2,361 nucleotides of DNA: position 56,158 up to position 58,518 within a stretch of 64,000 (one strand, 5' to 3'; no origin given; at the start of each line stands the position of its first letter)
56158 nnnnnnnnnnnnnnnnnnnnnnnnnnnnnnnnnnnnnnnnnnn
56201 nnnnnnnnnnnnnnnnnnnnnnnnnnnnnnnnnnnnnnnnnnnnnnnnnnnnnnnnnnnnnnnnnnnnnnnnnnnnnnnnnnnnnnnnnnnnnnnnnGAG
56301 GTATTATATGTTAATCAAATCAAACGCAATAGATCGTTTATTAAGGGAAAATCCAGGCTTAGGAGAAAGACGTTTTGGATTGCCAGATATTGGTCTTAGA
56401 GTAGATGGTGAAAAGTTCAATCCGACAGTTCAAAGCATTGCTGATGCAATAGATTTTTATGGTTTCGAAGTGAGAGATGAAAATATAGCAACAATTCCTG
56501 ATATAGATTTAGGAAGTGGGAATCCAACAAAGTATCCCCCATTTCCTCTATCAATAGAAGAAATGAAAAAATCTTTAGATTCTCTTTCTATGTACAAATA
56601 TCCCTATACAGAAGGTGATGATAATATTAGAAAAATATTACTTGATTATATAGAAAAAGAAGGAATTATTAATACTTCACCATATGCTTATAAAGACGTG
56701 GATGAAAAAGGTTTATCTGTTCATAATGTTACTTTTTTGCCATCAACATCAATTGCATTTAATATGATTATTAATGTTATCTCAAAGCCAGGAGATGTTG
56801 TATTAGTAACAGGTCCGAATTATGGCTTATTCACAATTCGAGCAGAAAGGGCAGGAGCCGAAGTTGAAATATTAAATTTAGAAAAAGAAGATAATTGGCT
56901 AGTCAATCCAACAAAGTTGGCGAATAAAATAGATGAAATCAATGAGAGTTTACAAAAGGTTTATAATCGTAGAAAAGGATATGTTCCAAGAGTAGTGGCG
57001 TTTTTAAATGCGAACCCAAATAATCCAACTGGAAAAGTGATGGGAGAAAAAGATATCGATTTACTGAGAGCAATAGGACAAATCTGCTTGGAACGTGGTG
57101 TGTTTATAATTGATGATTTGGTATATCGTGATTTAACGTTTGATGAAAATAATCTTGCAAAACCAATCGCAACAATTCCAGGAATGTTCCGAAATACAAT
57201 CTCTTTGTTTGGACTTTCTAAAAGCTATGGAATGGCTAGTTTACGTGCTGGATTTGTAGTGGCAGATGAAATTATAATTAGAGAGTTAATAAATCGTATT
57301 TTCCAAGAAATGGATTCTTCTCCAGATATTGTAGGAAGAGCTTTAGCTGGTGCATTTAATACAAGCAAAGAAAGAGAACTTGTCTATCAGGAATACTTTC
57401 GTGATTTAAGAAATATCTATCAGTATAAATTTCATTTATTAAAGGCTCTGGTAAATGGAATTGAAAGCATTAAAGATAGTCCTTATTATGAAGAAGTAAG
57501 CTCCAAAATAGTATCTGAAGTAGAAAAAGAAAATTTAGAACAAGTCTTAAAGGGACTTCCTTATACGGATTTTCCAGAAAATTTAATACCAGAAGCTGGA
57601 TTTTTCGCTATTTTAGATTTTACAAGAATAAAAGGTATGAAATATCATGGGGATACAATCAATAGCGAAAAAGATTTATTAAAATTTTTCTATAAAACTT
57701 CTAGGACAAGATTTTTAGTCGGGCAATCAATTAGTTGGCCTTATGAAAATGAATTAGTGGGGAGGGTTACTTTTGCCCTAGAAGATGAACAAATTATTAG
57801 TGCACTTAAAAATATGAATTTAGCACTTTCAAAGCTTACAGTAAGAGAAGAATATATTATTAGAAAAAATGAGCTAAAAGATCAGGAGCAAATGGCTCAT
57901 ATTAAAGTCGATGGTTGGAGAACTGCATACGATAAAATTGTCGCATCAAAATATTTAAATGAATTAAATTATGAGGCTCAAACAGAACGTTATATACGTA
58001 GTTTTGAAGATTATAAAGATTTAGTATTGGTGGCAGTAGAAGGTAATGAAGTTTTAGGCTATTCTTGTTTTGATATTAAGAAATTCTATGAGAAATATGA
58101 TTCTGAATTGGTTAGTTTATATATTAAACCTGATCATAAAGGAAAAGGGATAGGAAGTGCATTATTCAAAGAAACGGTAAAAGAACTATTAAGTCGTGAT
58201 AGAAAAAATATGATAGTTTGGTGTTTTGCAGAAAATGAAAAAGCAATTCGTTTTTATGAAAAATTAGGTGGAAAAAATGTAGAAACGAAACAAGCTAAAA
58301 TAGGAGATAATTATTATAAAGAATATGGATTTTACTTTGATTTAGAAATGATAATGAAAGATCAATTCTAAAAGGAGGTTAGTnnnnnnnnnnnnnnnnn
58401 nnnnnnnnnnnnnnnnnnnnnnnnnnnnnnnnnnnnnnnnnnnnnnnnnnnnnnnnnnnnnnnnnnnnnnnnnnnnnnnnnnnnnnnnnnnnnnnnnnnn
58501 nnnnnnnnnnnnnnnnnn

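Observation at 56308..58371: Unusual 687-aa fusion of a PLP-dependent class I aminotransferase with a C-terminal GNAT acetyltransferase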

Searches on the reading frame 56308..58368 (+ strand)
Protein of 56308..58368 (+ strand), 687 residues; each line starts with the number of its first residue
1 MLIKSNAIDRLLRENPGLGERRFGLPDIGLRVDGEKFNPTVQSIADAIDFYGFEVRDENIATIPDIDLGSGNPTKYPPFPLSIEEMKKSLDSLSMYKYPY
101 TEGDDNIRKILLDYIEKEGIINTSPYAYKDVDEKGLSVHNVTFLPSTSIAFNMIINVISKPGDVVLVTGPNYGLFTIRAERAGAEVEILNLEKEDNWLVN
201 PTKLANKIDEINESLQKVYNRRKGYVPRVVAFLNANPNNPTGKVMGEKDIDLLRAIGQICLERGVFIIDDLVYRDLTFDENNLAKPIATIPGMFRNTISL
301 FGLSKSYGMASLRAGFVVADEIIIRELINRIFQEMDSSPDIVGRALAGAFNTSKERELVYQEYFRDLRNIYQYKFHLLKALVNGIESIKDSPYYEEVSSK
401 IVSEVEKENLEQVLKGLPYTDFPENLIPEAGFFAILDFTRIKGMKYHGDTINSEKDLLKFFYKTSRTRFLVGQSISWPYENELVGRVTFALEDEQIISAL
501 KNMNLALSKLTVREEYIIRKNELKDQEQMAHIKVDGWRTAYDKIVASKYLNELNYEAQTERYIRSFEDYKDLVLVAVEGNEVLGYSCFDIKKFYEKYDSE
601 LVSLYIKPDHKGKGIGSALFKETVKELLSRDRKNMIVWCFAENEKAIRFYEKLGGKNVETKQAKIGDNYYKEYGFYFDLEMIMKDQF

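Call 3: search_protein_families(library=pfam, proteins=[window:56308-58368:+], max_evalue=0.01)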
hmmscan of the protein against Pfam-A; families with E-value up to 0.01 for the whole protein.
window:56308-58368:+ (687 aa): 6 families
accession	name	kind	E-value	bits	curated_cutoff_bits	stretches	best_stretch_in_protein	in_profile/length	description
PF00155.27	Aminotran_1_2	-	7.9e-25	88.2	19.7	1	66-372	4-284/361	Aminotransferase class I and II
PF00583.31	Acetyltransf_1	-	2.2e-17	63.8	20.7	1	556-654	15-115/116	Acetyltransferase (GNAT) family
PF13508.13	Acetyltransf_7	-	3.9e-12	46.8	27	1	572-654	4-81/84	Acetyltransferase (GNAT) domain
PF08445.16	FR47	-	2e-11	44.2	22.1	1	595-659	18-81/86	FR47-like protein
PF13673.13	Acetyltransf_10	-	2.3e-09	37.7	23.6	1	560-665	20-117/128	Acetyltransferase (GNAT) domain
PF13302.13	Acetyltransf_3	-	0.0028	18.8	25.4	1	549-655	27-137/138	Acetyltransferase (GNAT) domain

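Call 4: search_protein_families(library=ncbifam, proteins=[window:56308-58368:+], max_evalue=0.01)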
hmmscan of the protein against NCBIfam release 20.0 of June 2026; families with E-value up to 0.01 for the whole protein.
window:56308-58368:+ (687 aa): 83 families (the best 25 are shown)
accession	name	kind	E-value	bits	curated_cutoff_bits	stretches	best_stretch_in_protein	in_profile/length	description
NF041364.1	GntC_guanitoxin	equivalog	4.6e-25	88.3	415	1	139-327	61-229/356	guanitoxin biosynthesis PLP-dependent (S)-gamma-hydroxy-L-arginine cyclodehydratase GntC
NF004621.0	PRK05957.1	equivalog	2.4e-24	85.8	498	1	66-381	30-306/389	pyridoxal phosphate-dependent aminotransferase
NF006756.0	PRK09276.1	subfamily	7.3e-24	84.4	507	1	66-374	34-301/387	LL-diaminopimelate aminotransferase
TIGR03540.1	DapC_direct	equivalog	4.3e-20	72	593.25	1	66-356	32-288/383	LL-diaminopimelate aminotransferase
TIGR01265.1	tyr_nico_aTase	subfamily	9.8e-20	70.9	292.45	1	65-429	33-360/403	tyrosine/nicotianamine family aminotransferase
NF004611.0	PRK05942.1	equivalog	1.5e-19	70.2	628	1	65-327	37-265/394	aspartate aminotransferase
NF005744.0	PRK07568.1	subfamily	2.6e-19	69.3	389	1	112-387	60-310/398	pyridoxal phosphate-dependent aminotransferase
NF004975.0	PRK06348.1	equivalog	1.8e-18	66.7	549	1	147-371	98-301/384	pyridoxal phosphate-dependent aminotransferase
NF004937.0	PRK06290.1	equivalog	3.1e-18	65.7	585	1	126-367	98-313/410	LL-diaminopimelate aminotransferase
NF005977.0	PRK08068.1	subfamily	1.7e-17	63.7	494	1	66-335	35-269/391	transaminase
NF006604.0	PRK09148.1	equivalog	2.8e-17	62.8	648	1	66-336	34-269/406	LL-diaminopimelate aminotransferase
NF006387.0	PRK08636.1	equivalog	8.5e-17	61.2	675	1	150-327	107-270/403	LL-diaminopimelate aminotransferase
NF005593.0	PRK07324.1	equivalog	1.5e-16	60.4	476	1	150-328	92-245/373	aminotransferase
NF041091.1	asp_aminotase_Arch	equivalog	2.3e-16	59.6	550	1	149-337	99-263/376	aspartate aminotransferase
NF004870.0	PRK06225.1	equivalog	2.8e-16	59.3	351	1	144-345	89-263/380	pyridoxal phosphate-dependent aminotransferase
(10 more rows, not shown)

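Call 5: find_homologous_proteins(query=window:56308-58368:+, max_evalue=0.001)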
Query window:56308-58368:+ (687 aa): 1348 proteins with E <= 0.001 among 8000 candidates; the best 120 are listed.
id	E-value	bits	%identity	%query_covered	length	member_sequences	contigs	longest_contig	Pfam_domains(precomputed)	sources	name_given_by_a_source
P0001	0.0e+0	1541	100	100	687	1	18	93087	PF13673.14,PF00155.28,PF13508.14,PF08445.17,PF00583.32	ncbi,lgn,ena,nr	ncbi:MAG: aminotransferase class I/II-fold pyridoxal phosphate-dependent enzyme [Bacilli bacterium]|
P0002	0.0e+0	1541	100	100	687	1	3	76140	PF13673.14,PF00155.28,PF13508.14,PF08445.17,PF00583.32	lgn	-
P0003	0.0e+0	1538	100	100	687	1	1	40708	PF13673.14,PF00155.28,PF13508.14,PF08445.17,PF00583.32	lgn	-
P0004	0.0e+0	1538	100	100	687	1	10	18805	PF13673.14,PF00155.28,PF13508.14,PF08445.17,PF00583.32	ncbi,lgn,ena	-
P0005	0.0e+0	1538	100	100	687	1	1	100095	PF13673.14,PF00155.28,PF13508.14,PF08445.17,PF00583.32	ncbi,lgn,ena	-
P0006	0.0e+0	1535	99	100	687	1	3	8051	PF13673.14,PF00155.28,PF13508.14,PF08445.17,PF00583.32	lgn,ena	-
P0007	0.0e+0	1534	99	100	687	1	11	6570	PF13673.14,PF00155.28,PF13508.14,PF08445.17,PF00583.32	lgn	-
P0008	0.0e+0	1531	99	100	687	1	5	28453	PF13673.14,PF00155.28,PF13508.14,PF08445.17,PF00583.32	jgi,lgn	-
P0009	0.0e+0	1526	99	100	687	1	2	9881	PF13673.14,PF00155.28,PF13508.14,PF08445.17,PF00583.32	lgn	-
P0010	0.0e+0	1486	95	100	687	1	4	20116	PF13673.14,PF00155.28,PF13508.14,PF08445.17,PF00583.32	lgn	-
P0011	0.0e+0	1484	94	100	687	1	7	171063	PF13673.14,PF00155.28,PF13508.14,PF08445.17,PF00583.32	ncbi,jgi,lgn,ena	-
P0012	0.0e+0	1457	94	100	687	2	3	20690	PF13673.14,PF00155.28,PF13508.14,PF08445.17,PF00583.32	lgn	-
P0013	0.0e+0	1241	79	100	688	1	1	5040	PF13673.14,PF00155.28,PF13508.14,PF08445.17,PF00583.32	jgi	jgi:aspartate/methionine/tyrosine aminotransferase/L-amino acid N-acyltransferase YncA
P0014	0.0e+0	1241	79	100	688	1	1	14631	PF13673.14,PF00155.28,PF13508.14,PF08445.17,PF00583.32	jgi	jgi:aspartate/methionine/tyrosine aminotransferase/L-amino acid N-acyltransferase YncA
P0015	0.0e+0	1240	79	100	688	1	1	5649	PF13673.14,PF00155.28,PF13508.14,PF08445.17,PF00583.32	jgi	jgi:aspartate/methionine/tyrosine aminotransferase/L-amino acid N-acyltransferase YncA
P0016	0.0e+0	1238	79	100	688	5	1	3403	PF13673.14,PF00155.28,PF13508.14,PF08445.17,PF00583.32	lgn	-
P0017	0.0e+0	1237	79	100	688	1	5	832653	PF13673.14,PF00155.28,PF13508.14,PF08445.17,PF00583.32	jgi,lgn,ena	-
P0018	0.0e+0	1231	79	100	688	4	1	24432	PF13673.14,PF00155.28,PF13508.14,PF08445.17,PF00583.32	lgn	-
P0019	0.0e+0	1229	79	100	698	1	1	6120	PF13673.14,PF00155.28,PF13508.14,PF08445.17,PF00583.32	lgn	-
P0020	0.0e+0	1228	78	100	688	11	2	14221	PF13673.14,PF00155.28,PF13508.14,PF08445.17,PF00583.32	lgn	-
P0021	0.0e+0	1228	80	99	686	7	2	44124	PF13673.14,PF00155.28,PF13508.14,PF08445.17,PF00583.32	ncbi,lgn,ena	-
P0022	0.0e+0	1227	78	99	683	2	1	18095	PF13673.14,PF00155.28,PF13508.14,PF08445.17,PF00583.32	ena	-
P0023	0.0e+0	1219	78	100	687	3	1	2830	PF13673.14,PF00155.28,PF13508.14,PF08445.17,PF00583.32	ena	-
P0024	0.0e+0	1219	78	100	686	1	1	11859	PF13673.14,PF00155.28,PF13508.14,PF08445.17,PF00583.32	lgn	-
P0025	0.0e+0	1214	77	100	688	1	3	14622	PF13673.14,PF00155.28,PF13508.14,PF08445.17,PF00583.32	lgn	-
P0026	0.0e+0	1213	79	99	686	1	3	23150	PF13673.14,PF00155.28,PF13508.14,PF08445.17,PF00583.32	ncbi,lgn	-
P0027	0.0e+0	1213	79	99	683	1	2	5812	PF13673.14,PF13420.14,PF00155.28,PF13508.14,PF08445.17,PF00583.32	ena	-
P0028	0.0e+0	1213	77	100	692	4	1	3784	PF00155.28,PF13508.14,PF08445.17,PF00583.32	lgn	-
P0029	0.0e+0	1211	77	100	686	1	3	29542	PF13673.14,PF00155.28,PF13508.14,PF08445.17,PF00583.32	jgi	-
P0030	0.0e+0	1210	78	99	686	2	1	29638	PF13673.14,PF00155.28,PF13508.14,PF08445.17,PF00583.32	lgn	-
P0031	0.0e+0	1209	77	100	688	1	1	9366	PF13673.14,PF00155.28,PF13508.14,PF08445.17,PF00583.32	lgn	-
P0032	0.0e+0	1206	78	99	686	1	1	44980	PF00155.28,PF13508.14,PF08445.17,PF00583.32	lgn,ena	-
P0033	0.0e+0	1205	78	99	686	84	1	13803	PF13673.14,PF00155.28,PF13508.14,PF08445.17,PF00583.32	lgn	-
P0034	0.0e+0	1204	77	100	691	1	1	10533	PF00155.28,PF13508.14,PF08445.17,PF00583.32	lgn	-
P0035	0.0e+0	1203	78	100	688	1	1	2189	PF13673.14,PF00155.28,PF13508.14,PF08445.17,PF00583.32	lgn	-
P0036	0.0e+0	1203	77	100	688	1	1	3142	PF00155.28,PF13508.14,PF08445.17,PF00583.32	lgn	-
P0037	0.0e+0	1198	77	100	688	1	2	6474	PF13673.14,PF00155.28,PF13508.14,PF08445.17,PF00583.32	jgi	-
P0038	0.0e+0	1198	77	99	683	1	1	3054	PF13673.14,PF00155.28,PF13508.14,PF08445.17,PF00583.32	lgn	-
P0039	0.0e+0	1197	77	99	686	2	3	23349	PF00155.28,PF13508.14,PF08445.17,PF00583.32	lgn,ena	-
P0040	0.0e+0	1197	78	99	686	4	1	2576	PF13673.14,PF00155.28,PF13508.14,PF08445.17,PF00583.32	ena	-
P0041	0.0e+0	1197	76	100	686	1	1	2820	PF00155.28,PF13508.14,PF08445.17,PF00583.32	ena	-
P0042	0.0e+0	1194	77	100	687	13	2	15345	PF00155.28,PF13508.14,PF08445.17,PF00583.32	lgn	-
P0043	0.0e+0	1194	77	100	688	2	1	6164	PF00155.28,PF13508.14,PF08445.17,PF00583.32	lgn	-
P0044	0.0e+0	1192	77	100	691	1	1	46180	PF00155.28,PF13508.14,PF08445.17,PF00583.32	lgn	-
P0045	0.0e+0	1191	77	99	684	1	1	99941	PF13673.14,PF00155.28,PF13508.14,PF08445.17,PF00583.32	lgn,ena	-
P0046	0.0e+0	1191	77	99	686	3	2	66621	PF13673.14,PF00155.28,PF13508.14,PF08445.17,PF00583.32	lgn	-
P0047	0.0e+0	1190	77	100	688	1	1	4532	PF13673.14,PF00155.28,PF13508.14,PF08445.17,PF00583.32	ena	-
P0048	0.0e+0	1190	77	99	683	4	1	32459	PF13673.14,PF00155.28,PF13508.14,PF08445.17,PF00583.32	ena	-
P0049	0.0e+0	1189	76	100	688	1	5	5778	PF13673.14,PF00155.28,PF13508.14,PF08445.17,PF00583.32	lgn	-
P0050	0.0e+0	1188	77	99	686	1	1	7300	PF00155.28,PF13508.14,PF08445.17,PF00583.32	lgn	-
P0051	0.0e+0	1188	77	99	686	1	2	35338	PF00155.28,PF13508.14,PF08445.17,PF00583.32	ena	-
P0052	0.0e+0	1188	77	99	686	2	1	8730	PF00155.28,PF13508.14,PF08445.17,PF00583.32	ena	-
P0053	0.0e+0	1188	76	99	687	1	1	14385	PF13673.14,PF00155.28,PF13508.14,PF08445.17,PF00583.32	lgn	-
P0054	0.0e+0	1186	76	100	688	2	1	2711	PF13673.14,PF00155.28,PF13508.14,PF08445.17,PF00583.32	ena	-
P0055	0.0e+0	1185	76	100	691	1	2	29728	PF00155.28,PF13508.14,PF08445.17,PF00583.32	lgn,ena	-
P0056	0.0e+0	1184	76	99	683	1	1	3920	PF13673.14,PF00155.28,PF13508.14,PF08445.17,PF00583.32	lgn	-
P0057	0.0e+0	1184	77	99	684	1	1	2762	PF13673.14,PF00155.28,PF13508.14,PF08445.17,PF00583.32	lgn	-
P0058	0.0e+0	1183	77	99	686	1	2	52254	PF00155.28,PF13508.14,PF08445.17,PF00583.32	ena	-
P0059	0.0e+0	1183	76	99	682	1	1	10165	PF13673.14,PF00155.28,PF13508.14,PF08445.17,PF00583.32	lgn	-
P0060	0.0e+0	1181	77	99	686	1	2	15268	PF13673.14,PF00155.28,PF13508.14,PF08445.17,PF00583.32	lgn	-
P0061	0.0e+0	1180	76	100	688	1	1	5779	PF13673.14,PF13420.14,PF00155.28,PF13508.14,PF08445.17,PF00583.32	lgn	-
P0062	0.0e+0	1180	76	100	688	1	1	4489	PF13673.14,PF00155.28,PF13508.14,PF08445.17,PF00583.32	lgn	-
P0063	0.0e+0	1180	77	99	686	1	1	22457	PF13673.14,PF00155.28,PF13508.14,PF08445.17,PF00583.32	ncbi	-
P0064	0.0e+0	1179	76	100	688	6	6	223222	PF13673.14,PF00155.28,PF13508.14,PF08445.17,PF00583.32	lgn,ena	-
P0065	0.0e+0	1179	76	99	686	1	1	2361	PF13673.14,PF00155.28,PF13508.14,PF08445.17,PF00583.32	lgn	-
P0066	0.0e+0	1179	76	99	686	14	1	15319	PF00155.28,PF13508.14,PF08445.17,PF00583.32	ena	-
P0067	0.0e+0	1176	74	100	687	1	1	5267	PF13673.14,PF00155.28,PF13508.14,PF08445.17,PF00583.32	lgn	-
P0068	0.0e+0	1176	77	99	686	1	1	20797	PF00155.28,PF13508.14,PF08445.17,PF00583.32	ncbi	-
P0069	0.0e+0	1175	76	99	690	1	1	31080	PF13673.14,PF00155.28,PF13508.14,PF08445.17,PF00583.32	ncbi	-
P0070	0.0e+0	1175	75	99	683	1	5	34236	PF13673.14,PF00155.28,PF13508.14,PF08445.17,PF00583.32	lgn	-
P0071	0.0e+0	1173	76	99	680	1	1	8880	PF13673.14,PF00155.28,PF13508.14,PF08445.17,PF00583.32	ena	-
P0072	0.0e+0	1173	75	100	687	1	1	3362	PF00155.28,PF13508.14,PF08445.17,PF00583.32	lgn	-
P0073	0.0e+0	1172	76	99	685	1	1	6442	PF00155.28,PF13508.14,PF08445.17,PF00583.32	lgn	-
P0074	0.0e+0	1172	75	100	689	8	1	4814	PF00155.28,PF13508.14,PF08445.17,PF00583.32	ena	-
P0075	0.0e+0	1171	76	99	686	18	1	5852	PF13673.14,PF00155.28,PF13508.14,PF08445.17,PF00583.32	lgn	-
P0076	0.0e+0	1169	76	99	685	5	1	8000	PF00155.28,PF13508.14,PF08445.17,PF00583.32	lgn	-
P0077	0.0e+0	1169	76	99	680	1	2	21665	PF13673.14,PF00155.28,PF13508.14,PF08445.17,PF00583.32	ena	-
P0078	0.0e+0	1168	75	99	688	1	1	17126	PF00155.28,PF13508.14,PF08445.17,PF00583.32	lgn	-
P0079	0.0e+0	1168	75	99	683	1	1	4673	PF13673.14,PF00155.28,PF13508.14,PF08445.17,PF00583.32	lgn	-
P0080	0.0e+0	1166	75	99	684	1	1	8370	PF13673.14,PF13420.14,PF00155.28,PF13508.14,PF08445.17,PF00583.32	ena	-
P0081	0.0e+0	1165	76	99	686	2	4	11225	PF00155.28,PF13508.14,PF08445.17,PF00583.32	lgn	-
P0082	0.0e+0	1164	76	99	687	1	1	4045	PF00155.28,PF13508.14,PF08445.17,PF00583.32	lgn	-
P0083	0.0e+0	1163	75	99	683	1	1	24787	PF13673.14,PF00155.28,PF13508.14,PF08445.17,PF00583.32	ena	-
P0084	0.0e+0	1162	75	100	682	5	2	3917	PF13673.14,PF00155.28,PF13508.14,PF08445.17,PF00583.32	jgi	-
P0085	0.0e+0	1159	75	99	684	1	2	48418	PF13673.14,PF00155.28,PF13508.14,PF08445.17,PF00583.32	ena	-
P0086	0.0e+0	1159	75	99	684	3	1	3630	PF13673.14,PF00155.28,PF13508.14,PF08445.17,PF00583.32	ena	-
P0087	0.0e+0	1159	75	100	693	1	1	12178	PF13673.14,PF00155.28,PF13508.14,PF08445.17,PF00583.32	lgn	-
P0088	0.0e+0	1159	75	99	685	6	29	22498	PF00155.28,PF13508.14,PF08445.17,PF00583.32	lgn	-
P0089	0.0e+0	1159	75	99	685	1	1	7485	PF13673.14,PF00155.28,PF13508.14,PF08445.17,PF00583.32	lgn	-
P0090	0.0e+0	1158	74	99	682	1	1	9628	PF13673.14,PF13420.14,PF00155.28,PF13508.14,PF08445.17,PF00583.32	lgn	-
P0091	0.0e+0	1158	75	99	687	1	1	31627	PF13673.14,PF00155.28,PF13508.14,PF08445.17,PF00583.32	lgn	-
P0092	0.0e+0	1157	76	99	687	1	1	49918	PF00155.28,PF13508.14,PF08445.17,PF00583.32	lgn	-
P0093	0.0e+0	1157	76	99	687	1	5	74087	PF00155.28,PF13508.14,PF08445.17,PF00583.32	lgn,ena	-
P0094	0.0e+0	1157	75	99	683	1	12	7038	PF13673.14,PF00155.28,PF13508.14,PF08445.17,PF00583.32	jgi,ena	-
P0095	0.0e+0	1157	76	99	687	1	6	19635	PF00155.28,PF13508.14,PF08445.17,PF00583.32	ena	-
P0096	0.0e+0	1157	75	100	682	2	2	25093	PF13673.14,PF00155.28,PF13508.14,PF08445.17,PF00583.32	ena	-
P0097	0.0e+0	1157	76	99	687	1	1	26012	PF00155.28,PF13508.14,PF08445.17,PF00583.32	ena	-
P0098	0.0e+0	1157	74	99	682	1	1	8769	PF13673.14,PF00155.28,PF13508.14,PF08445.17,PF00583.32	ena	-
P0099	0.0e+0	1157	75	99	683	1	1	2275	PF13673.14,PF13420.14,PF00155.28,PF13508.14,PF08445.17,PF00583.32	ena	-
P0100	0.0e+0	1157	76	99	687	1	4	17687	PF00155.28,PF13508.14,PF08445.17,PF00583.32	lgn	-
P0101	0.0e+0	1157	74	99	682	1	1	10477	PF00155.28,PF13508.14,PF08445.17,PF00583.32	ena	-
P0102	0.0e+0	1157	76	99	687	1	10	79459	PF00155.28,PF13508.14,PF08445.17,PF00583.32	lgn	-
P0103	0.0e+0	1156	75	99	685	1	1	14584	PF00155.28,PF13508.14,PF00583.32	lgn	-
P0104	0.0e+0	1156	74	99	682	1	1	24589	PF00155.28,PF13508.14,PF08445.17,PF00583.32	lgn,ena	-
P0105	0.0e+0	1156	75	99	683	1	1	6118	PF13673.14,PF00155.28,PF13508.14,PF08445.17,PF00583.32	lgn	-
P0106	0.0e+0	1156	74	100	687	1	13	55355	PF00155.28,PF13508.14,PF08445.17,PF00583.32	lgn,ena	-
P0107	0.0e+0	1155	76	99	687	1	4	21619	PF00155.28,PF13508.14,PF08445.17,PF00583.32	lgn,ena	-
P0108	0.0e+0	1155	75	100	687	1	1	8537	PF00155.28,PF13508.14,PF08445.17,PF00583.32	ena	-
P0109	0.0e+0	1155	75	99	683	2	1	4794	PF13673.14,PF00155.28,PF13508.14,PF08445.17,PF00583.32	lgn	-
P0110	0.0e+0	1155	75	99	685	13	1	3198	PF13673.14,PF00155.28,PF13508.14,PF08445.17,PF00583.32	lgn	-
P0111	0.0e+0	1154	75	100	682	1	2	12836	PF13673.14,PF00155.28,PF13508.14,PF08445.17,PF00583.32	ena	-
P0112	0.0e+0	1154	74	100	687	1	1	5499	PF00155.28,PF13508.14,PF08445.17,PF00583.32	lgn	-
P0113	0.0e+0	1154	76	99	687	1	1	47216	PF00155.28,PF13508.14,PF08445.17,PF00583.32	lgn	-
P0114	0.0e+0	1154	74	99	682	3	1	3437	PF13673.14,PF00155.28,PF13508.14,PF08445.17,PF00583.32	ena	-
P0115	0.0e+0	1153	75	99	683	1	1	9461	PF13673.14,PF00155.28,PF13508.14,PF08445.17,PF00583.32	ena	-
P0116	0.0e+0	1153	75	100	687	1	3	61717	PF00155.28,PF13508.14,PF08445.17,PF00583.32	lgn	-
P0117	0.0e+0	1153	75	99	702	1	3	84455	PF13673.14,PF00155.28,PF13508.14,PF08445.17,PF00583.32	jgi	-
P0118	0.0e+0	1153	74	99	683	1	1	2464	PF13673.14,PF00155.28,PF13508.14,PF08445.17,PF00583.32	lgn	-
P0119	0.0e+0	1153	75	99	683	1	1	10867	PF13673.14,PF00155.28,PF13508.14,PF08445.17,PF00583.32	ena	-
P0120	0.0e+0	1153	74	99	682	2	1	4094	PF13673.14,PF00155.28,PF13508.14,PF08445.17,PF00583.32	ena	-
